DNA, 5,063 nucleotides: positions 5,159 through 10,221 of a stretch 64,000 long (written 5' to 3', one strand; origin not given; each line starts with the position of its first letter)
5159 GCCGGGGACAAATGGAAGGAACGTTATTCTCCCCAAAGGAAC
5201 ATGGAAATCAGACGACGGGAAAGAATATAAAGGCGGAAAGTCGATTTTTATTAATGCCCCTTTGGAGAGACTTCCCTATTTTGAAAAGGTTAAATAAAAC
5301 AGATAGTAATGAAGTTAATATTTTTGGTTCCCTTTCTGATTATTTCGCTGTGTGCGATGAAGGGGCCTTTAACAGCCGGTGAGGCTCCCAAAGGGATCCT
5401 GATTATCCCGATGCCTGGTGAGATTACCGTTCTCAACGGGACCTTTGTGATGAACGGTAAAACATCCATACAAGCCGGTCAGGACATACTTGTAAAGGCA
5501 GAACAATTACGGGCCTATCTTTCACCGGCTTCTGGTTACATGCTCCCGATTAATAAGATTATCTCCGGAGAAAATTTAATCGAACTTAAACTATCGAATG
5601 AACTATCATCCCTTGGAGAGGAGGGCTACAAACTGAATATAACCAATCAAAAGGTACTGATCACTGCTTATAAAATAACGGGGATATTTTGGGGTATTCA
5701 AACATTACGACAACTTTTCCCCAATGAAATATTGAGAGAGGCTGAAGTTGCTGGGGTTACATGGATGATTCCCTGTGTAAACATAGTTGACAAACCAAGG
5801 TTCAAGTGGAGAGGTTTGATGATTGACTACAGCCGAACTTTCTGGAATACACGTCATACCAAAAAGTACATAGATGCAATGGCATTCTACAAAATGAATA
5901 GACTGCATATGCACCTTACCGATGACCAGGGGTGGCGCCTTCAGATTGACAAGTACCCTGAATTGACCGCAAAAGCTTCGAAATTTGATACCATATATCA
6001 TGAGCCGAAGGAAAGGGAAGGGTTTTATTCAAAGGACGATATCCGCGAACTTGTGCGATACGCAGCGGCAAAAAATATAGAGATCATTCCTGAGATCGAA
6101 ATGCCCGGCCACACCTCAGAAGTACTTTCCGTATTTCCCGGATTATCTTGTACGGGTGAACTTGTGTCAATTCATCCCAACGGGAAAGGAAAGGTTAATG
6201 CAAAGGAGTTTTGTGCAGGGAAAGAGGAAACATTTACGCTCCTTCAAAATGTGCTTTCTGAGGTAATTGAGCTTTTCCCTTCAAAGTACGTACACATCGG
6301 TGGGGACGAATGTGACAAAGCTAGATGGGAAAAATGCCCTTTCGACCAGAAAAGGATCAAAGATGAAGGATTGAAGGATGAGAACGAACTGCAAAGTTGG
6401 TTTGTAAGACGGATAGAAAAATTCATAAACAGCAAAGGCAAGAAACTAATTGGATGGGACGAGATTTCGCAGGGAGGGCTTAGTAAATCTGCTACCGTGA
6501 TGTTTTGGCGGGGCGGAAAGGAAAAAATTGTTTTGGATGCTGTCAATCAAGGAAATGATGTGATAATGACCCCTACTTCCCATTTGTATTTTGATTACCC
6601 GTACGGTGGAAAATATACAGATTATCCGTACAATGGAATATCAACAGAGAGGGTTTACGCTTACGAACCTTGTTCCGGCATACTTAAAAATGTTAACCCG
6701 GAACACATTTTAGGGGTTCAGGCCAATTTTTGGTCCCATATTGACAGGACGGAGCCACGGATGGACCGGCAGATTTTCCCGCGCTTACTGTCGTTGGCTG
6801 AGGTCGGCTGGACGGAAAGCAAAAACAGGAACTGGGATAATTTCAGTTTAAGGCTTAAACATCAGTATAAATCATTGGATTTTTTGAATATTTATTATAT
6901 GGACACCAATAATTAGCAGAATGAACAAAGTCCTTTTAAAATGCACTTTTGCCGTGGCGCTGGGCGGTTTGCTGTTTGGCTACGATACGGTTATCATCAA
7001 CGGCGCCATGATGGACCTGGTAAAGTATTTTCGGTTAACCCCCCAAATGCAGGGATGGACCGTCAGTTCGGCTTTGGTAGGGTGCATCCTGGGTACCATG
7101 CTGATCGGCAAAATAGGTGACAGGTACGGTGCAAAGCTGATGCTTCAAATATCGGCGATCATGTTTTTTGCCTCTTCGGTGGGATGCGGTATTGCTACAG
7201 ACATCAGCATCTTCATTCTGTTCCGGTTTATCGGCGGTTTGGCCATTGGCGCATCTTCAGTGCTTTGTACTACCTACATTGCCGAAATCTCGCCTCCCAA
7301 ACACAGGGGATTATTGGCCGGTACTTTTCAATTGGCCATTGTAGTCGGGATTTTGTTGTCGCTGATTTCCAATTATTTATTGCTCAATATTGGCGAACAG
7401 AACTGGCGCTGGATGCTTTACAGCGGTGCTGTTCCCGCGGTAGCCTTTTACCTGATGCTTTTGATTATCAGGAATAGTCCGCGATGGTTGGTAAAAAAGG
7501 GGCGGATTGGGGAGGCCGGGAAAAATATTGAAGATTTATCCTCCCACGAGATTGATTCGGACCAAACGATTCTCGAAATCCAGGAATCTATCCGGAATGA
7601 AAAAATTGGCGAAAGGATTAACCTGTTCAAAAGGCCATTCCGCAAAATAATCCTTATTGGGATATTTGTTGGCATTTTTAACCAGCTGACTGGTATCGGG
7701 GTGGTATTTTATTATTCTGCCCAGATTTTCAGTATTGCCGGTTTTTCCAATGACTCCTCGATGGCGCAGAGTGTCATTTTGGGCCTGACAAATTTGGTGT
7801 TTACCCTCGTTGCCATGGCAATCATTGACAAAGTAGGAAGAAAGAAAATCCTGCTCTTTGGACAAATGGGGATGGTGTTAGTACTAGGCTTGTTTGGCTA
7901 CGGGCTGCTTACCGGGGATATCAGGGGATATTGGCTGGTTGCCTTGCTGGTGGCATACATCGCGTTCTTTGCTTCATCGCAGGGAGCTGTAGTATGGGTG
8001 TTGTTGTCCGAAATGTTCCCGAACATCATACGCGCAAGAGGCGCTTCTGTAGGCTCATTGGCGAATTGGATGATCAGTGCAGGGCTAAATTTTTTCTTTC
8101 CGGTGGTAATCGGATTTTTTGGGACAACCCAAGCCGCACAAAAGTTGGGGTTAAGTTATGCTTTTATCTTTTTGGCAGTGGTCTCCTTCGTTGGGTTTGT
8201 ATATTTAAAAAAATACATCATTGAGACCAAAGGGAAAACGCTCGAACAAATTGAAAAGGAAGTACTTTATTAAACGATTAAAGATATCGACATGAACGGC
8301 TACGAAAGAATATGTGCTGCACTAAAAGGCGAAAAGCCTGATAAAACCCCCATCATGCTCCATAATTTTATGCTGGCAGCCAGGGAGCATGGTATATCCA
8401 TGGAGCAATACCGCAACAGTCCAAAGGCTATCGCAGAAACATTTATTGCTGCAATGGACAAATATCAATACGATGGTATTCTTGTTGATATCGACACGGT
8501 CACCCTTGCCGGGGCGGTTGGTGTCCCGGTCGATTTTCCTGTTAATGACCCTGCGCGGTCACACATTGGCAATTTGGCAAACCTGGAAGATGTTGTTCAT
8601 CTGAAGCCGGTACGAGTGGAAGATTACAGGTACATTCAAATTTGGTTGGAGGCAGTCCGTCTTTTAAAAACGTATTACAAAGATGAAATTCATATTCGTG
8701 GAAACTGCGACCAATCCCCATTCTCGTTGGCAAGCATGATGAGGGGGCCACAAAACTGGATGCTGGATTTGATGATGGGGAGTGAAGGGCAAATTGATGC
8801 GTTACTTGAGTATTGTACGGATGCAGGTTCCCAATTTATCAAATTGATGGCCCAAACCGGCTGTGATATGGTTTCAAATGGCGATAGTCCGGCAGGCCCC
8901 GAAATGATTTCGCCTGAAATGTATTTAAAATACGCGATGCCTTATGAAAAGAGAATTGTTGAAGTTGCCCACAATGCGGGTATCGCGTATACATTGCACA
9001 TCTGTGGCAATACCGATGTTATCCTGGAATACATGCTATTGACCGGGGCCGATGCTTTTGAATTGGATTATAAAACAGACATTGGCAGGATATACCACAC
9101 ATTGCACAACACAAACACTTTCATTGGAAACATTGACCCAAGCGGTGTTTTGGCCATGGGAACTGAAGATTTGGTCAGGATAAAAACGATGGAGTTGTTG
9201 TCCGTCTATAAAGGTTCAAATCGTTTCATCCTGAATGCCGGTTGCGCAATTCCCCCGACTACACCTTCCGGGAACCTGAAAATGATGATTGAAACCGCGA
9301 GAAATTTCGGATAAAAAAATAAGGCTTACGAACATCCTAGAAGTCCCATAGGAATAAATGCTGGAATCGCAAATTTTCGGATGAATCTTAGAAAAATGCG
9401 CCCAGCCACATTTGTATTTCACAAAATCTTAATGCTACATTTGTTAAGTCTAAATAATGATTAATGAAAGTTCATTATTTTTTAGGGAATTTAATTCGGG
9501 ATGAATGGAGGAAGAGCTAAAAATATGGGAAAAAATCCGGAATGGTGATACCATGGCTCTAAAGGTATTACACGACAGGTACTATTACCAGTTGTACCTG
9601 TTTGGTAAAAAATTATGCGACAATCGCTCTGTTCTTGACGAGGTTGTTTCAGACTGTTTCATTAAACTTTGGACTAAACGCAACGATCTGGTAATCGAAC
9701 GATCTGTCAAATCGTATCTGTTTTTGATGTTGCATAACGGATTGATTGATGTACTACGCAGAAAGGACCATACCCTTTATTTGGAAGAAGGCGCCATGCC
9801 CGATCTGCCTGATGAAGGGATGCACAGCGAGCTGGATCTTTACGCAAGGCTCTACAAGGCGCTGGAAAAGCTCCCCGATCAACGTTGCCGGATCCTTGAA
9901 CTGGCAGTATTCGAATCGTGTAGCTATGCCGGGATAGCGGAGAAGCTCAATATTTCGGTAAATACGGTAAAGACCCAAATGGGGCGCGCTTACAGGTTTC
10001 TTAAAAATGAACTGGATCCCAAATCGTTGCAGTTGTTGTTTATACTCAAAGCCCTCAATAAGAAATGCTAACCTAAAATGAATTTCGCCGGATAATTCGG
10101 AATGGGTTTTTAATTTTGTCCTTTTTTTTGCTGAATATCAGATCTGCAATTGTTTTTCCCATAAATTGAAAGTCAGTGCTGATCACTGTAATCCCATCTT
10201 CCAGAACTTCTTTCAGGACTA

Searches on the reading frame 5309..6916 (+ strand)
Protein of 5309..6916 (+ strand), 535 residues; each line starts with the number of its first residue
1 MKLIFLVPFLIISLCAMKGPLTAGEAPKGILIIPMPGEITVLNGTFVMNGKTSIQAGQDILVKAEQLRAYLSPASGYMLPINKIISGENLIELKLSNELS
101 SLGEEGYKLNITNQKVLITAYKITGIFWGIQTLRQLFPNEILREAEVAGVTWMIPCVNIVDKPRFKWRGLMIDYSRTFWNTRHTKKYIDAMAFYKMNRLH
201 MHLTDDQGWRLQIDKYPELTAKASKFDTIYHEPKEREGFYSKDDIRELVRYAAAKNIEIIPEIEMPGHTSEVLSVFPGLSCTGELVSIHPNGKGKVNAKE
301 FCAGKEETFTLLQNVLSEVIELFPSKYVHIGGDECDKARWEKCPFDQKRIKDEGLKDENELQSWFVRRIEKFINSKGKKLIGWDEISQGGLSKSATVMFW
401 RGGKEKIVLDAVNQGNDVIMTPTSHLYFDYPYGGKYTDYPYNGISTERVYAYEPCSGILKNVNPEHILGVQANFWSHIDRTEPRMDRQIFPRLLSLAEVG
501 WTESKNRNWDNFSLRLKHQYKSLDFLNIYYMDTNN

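Call 9: search_protein_families(library=pfam, proteins=[window:5309-6916:+], max_evalue=0.001)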
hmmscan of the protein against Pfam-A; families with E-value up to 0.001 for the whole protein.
window:5309-6916:+ (535 aa): 3 families
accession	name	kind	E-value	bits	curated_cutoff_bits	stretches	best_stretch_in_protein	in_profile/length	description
PF00728.28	Glyco_hydro_20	-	1.5e-109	367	22.3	1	165-503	1-347/348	Glycosyl hydrolase family 20, catalytic domain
PF02838.20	Glyco_hydro_20b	-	1.9e-21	77.5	26.1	1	32-161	4-123/124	Glycosyl hydrolase family 20, domain 2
PF14845.11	Glycohydro_20b2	-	0.00058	21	27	0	98-136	91-130/130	beta-acetyl hexosaminidase like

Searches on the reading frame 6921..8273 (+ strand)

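Call 9: search_protein_families(library=pfam, proteins=[window:6921-8273:+], max_evalue=0.001)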
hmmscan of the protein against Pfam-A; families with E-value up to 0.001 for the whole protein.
window:6921-8273:+ (450 aa): 2 families
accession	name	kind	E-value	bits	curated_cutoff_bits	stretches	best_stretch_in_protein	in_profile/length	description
PF00083.30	Sugar_tr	-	3.1e-97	326.8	22.3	1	9-446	2-450/452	Sugar (and other) transporter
PF07690.21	MFS_1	-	9.4e-39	133.7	33.4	2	13-380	2-337/347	Major Facilitator Superfamily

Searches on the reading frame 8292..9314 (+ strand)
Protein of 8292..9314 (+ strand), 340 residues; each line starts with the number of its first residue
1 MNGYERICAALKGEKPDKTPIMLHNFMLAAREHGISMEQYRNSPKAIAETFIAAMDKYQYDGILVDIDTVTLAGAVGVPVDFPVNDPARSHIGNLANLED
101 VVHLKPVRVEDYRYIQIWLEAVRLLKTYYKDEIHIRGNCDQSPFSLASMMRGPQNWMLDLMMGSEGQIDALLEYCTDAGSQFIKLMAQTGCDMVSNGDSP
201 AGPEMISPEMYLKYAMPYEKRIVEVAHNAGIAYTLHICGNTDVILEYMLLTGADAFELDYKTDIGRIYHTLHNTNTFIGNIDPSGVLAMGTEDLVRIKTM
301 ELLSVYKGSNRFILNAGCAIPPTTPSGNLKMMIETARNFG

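Call 9: search_protein_families(library=pfam, proteins=[window:8292-9314:+], max_evalue=0.001)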
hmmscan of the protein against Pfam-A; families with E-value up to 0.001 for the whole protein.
window:8292-9314:+ (340 aa): 1 family
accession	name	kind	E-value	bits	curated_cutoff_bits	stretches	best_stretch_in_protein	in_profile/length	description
PF01208.23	URO-D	-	1.1e-62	212.6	23.9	1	5-338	4-345/346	Uroporphyrinogen decarboxylase (URO-D)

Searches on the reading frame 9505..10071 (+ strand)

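Call 9: search_protein_families(library=pfam, proteins=[window:9505-10071:+], max_evalue=0.001)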
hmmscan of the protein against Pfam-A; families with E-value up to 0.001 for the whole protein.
window:9505-10071:+ (188 aa): 4 families
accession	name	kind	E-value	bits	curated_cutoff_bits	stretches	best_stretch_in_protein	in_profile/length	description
PF08281.18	Sigma70_r4_2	-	1.7e-14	53.6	25.7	1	115-166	3-54/54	Sigma-70, region 4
PF04542.20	Sigma70_r2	-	3.4e-08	33.6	24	1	23-88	2-69/71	Sigma-70 region 2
PF07638.17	Sigma70_ECF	-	1.3e-06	28.8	21.1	1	6-166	6-179/185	ECF sigma factor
PF04545.22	Sigma70_r4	-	1.3e-06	28.2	24.1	1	119-167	1-49/50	Sigma-70, region 4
